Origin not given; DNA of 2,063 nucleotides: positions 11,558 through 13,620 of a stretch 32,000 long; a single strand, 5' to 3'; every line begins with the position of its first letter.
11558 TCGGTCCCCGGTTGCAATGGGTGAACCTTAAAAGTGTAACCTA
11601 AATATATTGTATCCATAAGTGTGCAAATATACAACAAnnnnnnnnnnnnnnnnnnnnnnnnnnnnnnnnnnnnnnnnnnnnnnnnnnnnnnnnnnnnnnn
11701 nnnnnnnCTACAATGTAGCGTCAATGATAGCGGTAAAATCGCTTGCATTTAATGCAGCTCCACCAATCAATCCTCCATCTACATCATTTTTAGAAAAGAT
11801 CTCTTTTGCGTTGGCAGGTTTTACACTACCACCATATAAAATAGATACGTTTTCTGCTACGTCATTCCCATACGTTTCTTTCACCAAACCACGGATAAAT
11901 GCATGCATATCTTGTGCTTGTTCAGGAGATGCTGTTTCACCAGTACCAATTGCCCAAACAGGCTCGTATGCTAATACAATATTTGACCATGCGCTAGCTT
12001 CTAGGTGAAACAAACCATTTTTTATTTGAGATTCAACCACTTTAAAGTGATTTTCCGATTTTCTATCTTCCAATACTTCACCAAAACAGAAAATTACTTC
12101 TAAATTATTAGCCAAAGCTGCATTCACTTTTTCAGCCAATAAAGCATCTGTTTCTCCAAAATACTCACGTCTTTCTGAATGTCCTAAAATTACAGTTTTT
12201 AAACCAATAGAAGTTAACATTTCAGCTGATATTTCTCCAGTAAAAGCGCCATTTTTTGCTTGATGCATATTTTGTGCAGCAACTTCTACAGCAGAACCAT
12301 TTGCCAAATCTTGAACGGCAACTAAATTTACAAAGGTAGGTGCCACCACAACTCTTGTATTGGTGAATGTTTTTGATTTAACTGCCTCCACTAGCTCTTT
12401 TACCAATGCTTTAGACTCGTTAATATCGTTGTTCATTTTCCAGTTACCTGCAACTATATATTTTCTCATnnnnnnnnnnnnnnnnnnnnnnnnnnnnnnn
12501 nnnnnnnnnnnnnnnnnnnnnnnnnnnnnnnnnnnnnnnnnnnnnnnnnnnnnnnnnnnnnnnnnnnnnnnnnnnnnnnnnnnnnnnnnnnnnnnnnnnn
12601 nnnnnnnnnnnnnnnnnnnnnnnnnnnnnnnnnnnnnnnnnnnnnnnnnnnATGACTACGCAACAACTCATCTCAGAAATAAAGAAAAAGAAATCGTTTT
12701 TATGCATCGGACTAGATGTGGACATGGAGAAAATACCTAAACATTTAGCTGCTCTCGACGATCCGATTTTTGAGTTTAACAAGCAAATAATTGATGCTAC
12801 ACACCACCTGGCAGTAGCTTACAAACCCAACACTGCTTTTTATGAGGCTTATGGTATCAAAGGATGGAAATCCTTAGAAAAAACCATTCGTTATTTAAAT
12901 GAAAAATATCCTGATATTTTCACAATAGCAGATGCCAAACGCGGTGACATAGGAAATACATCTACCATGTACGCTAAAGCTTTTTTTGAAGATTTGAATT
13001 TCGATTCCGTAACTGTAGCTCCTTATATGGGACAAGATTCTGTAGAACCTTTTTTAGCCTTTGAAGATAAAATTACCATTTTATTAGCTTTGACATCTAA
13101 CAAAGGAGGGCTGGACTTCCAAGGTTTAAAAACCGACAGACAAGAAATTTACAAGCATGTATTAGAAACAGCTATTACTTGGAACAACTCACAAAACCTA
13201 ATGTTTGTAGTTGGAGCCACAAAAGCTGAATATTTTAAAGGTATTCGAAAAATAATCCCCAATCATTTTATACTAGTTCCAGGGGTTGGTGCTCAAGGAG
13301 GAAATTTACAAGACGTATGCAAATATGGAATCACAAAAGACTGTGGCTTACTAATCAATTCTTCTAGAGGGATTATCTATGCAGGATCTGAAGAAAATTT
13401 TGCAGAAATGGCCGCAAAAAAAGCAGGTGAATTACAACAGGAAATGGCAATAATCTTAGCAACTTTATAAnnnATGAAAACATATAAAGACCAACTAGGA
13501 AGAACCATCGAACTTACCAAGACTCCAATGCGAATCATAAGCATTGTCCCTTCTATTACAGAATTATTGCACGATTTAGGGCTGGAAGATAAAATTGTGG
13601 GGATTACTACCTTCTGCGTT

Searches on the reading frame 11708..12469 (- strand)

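Call 29: search_protein_families(library=pfam, proteins=[window:11708-12469:-], max_evalue=0.00001)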
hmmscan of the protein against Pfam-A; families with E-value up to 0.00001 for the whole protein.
window:11708-12469:- (253 aa): 1 family
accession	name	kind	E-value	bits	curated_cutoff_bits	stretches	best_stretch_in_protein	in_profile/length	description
PF00121.24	TIM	-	1.9e-95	319.5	20.1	1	5-251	2-244/245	Triosephosphate isomerase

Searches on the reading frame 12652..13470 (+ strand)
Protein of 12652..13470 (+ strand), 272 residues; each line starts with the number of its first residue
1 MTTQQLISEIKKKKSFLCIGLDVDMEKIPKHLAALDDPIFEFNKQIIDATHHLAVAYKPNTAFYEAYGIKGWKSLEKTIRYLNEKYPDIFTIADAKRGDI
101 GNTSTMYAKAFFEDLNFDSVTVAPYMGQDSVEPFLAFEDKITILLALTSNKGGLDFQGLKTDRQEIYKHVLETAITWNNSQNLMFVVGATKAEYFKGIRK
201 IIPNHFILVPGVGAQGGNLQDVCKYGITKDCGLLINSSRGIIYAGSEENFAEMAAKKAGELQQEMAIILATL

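Call 29: search_protein_families(library=pfam, proteins=[window:12652-13470:+], max_evalue=0.00001)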
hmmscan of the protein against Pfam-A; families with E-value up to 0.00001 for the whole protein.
window:12652-13470:+ (272 aa): 1 family
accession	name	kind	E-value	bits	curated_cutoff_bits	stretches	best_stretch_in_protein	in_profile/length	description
PF00215.30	OMPdecase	-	2.5e-29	103.2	27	1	17-251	3-218/221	Orotidine 5'-phosphate decarboxylase / HUMPS family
